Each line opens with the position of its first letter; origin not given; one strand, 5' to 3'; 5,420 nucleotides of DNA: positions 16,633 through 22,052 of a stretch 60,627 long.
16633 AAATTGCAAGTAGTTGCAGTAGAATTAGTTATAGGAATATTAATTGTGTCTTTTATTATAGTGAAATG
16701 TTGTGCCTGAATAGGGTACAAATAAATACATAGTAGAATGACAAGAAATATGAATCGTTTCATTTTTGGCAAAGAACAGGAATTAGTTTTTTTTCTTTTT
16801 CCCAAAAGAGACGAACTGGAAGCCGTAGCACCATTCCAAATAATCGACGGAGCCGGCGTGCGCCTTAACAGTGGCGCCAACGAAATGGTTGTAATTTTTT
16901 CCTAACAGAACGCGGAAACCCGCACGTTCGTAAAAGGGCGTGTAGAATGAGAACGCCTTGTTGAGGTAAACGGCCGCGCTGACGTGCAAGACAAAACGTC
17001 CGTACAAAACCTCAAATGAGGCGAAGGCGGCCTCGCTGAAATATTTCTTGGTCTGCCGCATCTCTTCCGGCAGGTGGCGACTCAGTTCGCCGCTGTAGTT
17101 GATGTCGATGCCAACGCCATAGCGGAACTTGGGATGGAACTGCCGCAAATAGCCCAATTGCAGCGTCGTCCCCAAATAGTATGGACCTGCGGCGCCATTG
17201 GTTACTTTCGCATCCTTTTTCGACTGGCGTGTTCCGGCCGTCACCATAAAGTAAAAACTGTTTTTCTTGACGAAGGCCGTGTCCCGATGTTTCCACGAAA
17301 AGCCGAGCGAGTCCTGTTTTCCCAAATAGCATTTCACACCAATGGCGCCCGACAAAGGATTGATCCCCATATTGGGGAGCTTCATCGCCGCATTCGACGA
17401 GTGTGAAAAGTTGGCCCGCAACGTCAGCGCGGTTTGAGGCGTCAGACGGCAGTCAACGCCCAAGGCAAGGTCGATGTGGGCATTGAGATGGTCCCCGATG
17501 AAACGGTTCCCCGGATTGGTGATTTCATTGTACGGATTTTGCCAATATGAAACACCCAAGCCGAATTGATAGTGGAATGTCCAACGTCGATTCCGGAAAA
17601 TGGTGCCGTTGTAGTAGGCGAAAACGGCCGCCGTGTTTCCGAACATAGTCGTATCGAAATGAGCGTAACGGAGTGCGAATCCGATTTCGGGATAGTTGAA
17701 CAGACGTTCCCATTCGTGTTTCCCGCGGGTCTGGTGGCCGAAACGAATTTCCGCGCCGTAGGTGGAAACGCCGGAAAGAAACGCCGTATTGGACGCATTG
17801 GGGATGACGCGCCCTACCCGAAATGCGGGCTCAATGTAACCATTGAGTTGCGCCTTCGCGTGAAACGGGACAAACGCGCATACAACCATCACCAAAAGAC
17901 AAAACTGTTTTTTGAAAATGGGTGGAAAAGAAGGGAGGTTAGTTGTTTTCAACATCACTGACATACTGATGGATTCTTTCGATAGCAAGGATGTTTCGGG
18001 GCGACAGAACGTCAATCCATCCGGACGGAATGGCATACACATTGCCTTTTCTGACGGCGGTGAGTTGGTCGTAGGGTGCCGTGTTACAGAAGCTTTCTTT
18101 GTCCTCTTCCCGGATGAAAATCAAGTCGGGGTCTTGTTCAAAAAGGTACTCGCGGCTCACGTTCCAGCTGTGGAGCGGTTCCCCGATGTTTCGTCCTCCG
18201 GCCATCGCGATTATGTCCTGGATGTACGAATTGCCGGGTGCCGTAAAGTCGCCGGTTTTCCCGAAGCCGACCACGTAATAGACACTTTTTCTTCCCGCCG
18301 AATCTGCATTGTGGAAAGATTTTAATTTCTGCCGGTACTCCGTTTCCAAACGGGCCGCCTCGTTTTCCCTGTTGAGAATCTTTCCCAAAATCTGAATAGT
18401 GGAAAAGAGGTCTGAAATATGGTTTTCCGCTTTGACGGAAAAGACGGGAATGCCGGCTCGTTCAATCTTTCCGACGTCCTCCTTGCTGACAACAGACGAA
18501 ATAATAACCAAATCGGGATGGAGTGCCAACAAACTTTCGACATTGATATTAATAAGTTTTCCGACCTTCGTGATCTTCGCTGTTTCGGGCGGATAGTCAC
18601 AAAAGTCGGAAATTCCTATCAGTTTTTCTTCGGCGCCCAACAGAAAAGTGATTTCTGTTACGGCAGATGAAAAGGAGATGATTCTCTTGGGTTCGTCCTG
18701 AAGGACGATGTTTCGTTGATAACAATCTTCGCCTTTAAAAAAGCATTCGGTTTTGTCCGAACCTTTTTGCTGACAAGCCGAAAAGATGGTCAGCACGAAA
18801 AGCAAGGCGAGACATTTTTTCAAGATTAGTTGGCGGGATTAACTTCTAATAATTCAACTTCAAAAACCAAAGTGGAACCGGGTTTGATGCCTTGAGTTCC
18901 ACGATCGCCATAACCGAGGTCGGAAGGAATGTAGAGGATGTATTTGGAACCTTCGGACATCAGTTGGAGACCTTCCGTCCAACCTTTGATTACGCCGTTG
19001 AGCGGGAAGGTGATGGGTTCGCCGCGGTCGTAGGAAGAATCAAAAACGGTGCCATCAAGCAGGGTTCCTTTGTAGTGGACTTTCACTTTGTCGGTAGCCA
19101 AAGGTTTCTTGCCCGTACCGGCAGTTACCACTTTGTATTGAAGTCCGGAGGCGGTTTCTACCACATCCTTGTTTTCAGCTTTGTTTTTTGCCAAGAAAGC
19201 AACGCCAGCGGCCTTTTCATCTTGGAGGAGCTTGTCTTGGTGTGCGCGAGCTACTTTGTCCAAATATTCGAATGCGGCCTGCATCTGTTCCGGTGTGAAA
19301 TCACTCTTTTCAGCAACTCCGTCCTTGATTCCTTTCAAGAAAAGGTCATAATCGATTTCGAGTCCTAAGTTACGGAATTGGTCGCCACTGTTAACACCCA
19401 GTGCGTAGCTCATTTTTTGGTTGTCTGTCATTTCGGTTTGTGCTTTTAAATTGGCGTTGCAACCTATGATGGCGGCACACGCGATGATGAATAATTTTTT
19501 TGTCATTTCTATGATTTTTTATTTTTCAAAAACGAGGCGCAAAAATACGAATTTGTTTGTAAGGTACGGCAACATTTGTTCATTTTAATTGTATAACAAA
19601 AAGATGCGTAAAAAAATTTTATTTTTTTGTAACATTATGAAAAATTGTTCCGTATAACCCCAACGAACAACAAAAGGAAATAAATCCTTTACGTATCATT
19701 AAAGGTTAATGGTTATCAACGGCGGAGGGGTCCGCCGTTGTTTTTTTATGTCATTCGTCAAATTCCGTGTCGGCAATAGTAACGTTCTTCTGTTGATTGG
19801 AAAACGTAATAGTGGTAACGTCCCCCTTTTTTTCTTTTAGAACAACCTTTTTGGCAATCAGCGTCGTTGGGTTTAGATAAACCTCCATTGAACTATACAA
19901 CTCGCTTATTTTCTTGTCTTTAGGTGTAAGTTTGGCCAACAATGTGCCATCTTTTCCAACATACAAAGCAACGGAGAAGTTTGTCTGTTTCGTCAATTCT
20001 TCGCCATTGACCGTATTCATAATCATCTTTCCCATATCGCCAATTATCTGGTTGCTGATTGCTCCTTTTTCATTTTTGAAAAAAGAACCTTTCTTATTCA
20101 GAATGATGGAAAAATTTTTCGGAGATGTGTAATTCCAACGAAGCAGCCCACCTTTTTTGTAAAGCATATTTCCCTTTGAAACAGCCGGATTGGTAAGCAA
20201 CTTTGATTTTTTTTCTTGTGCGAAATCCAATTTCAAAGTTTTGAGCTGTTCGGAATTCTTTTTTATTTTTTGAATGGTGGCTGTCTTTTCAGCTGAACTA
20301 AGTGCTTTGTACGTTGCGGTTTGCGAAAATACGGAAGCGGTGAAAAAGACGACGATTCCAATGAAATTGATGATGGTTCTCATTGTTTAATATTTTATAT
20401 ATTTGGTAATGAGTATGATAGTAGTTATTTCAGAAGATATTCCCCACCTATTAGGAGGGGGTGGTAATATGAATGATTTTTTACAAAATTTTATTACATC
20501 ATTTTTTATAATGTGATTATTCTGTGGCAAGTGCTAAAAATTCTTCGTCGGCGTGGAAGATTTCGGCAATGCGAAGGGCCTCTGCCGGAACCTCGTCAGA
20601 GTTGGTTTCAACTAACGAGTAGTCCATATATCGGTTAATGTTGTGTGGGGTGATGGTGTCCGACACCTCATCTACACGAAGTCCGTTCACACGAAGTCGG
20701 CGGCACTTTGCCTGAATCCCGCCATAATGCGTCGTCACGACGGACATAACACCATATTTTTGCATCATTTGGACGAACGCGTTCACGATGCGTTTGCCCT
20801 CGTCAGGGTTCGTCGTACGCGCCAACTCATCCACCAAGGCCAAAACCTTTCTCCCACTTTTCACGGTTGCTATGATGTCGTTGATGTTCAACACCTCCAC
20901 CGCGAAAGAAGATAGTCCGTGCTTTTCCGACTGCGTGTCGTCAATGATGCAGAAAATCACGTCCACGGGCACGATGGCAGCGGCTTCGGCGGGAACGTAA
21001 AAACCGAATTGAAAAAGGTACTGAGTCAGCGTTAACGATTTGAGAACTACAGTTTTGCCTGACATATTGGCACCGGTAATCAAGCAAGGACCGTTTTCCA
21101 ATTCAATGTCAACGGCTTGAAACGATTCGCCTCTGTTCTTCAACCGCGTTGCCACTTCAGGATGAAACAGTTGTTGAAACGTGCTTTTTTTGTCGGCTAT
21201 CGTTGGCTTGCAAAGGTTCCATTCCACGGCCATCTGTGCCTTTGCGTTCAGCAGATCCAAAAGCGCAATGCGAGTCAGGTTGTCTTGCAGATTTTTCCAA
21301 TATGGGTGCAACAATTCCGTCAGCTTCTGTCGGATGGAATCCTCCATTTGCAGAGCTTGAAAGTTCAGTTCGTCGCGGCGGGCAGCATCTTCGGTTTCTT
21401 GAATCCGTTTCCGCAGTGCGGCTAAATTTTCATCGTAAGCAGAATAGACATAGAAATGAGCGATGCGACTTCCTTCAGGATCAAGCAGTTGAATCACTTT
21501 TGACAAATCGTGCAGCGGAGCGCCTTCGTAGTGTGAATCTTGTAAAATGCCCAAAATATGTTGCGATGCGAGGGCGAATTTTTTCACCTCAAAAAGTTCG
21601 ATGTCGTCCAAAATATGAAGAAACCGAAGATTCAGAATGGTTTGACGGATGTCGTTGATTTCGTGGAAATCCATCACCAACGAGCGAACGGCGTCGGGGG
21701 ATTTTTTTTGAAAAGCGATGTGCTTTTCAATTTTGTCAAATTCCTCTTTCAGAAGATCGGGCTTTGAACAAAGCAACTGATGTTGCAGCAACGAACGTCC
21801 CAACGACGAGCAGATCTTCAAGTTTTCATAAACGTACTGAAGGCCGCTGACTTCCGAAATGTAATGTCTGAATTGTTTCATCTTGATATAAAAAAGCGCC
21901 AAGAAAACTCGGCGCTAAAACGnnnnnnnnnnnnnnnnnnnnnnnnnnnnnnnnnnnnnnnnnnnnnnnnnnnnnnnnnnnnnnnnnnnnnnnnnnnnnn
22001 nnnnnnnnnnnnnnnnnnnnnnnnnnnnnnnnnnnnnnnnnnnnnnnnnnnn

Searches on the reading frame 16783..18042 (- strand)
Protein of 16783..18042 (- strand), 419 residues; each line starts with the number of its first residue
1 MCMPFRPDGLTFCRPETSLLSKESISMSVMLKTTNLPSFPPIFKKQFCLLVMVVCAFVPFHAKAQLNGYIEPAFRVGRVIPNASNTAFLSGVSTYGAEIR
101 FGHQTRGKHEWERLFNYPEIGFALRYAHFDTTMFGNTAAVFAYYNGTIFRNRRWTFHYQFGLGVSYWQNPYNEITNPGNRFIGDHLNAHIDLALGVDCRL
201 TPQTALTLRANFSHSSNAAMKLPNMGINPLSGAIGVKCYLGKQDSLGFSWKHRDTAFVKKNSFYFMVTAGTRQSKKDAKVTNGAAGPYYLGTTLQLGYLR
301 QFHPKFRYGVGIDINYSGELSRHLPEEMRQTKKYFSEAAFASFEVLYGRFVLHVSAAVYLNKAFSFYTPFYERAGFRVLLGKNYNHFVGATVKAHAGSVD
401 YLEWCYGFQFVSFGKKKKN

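Call 13: search_protein_families(library=pfam, proteins=[window:16783-18042:-], max_evalue=0.001)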
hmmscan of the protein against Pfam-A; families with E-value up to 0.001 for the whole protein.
window:16783-18042:- (419 aa): 1 family
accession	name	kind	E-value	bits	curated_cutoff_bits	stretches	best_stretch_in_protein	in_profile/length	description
PF09411.16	PagL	-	1.3e-10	42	23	1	97-235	3-134/136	Lipid A 3-O-deacylase (PagL)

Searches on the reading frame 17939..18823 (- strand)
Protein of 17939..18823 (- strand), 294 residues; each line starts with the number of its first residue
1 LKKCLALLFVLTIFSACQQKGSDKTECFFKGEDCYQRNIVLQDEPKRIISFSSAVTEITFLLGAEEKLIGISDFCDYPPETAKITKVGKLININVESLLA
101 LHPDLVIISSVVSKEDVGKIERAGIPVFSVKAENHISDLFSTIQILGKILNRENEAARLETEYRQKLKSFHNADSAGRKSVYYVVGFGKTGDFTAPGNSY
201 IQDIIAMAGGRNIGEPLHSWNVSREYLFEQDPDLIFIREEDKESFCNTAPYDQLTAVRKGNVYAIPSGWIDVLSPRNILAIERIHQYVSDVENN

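Call 13: search_protein_families(library=pfam, proteins=[window:17939-18823:-], max_evalue=0.001)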
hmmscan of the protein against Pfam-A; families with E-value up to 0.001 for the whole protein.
window:17939-18823:- (294 aa): 1 family
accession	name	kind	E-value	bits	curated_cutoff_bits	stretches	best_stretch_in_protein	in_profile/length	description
PF01497.23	Peripla_BP_2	-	9.7e-32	110.7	27.5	1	48-267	1-233/235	Periplasmic binding protein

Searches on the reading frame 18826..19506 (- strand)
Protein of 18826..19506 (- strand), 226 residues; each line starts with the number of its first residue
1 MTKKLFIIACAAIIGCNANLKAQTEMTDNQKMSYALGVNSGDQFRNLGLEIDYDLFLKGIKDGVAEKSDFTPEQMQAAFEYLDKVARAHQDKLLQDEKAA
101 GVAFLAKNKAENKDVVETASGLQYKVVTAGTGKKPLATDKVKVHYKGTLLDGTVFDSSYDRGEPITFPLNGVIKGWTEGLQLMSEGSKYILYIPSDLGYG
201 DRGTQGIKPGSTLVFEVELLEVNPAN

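Call 13: search_protein_families(library=pfam, proteins=[window:18826-19506:-], max_evalue=0.001)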
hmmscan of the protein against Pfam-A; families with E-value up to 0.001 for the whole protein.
window:18826-19506:- (226 aa): 2 families
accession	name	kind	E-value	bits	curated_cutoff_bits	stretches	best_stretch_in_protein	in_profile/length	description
PF00254.34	FKBP_C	-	3.4e-31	107.8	21.1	1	134-220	4-94/94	FKBP-type peptidyl-prolyl cis-trans isomerase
PF01346.23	FKBP_N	-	2.1e-24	86.6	22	1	30-126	2-97/97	Domain amino terminal to FKBP-type peptidyl-prolyl isomerase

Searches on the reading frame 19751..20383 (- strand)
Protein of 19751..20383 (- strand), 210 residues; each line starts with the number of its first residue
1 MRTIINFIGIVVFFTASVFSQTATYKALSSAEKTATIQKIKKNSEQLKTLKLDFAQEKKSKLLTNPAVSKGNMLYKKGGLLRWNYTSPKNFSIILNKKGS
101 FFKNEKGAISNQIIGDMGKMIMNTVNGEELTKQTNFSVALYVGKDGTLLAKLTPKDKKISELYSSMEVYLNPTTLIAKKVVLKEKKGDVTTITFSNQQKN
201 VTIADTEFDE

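Call 13: search_protein_families(library=pfam, proteins=[window:19751-20383:-], max_evalue=0.001)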
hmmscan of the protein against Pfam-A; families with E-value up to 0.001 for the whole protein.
window:19751-20383:- (210 aa): 1 family
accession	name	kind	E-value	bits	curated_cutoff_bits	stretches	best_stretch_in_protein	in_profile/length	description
PF03548.22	LolA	-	4e-19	69.4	23.6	1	46-208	2-162/165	Outer membrane lipoprotein carrier protein LolA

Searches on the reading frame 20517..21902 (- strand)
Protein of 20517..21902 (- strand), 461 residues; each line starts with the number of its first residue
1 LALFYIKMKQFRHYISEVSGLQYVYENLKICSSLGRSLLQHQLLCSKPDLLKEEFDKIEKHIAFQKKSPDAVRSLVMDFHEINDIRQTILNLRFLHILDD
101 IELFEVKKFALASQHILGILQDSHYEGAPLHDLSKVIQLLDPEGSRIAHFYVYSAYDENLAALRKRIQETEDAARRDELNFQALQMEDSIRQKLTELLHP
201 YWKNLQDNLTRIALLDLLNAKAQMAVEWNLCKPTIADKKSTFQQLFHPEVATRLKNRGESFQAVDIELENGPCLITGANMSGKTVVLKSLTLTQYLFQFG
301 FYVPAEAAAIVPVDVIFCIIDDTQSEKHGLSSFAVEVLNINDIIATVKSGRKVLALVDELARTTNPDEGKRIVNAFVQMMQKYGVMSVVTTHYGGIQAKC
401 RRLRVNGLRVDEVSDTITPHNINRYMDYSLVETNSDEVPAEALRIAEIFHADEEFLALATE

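Call 13: search_protein_families(library=pfam, proteins=[window:20517-21902:-], max_evalue=0.001)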
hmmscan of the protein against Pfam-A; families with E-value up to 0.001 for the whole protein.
window:20517-21902:- (461 aa): 1 family
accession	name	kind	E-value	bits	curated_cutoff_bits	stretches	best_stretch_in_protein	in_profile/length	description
PF00488.27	MutS_V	-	1.8e-22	80.7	30.2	1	274-402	2-129/188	MutS domain V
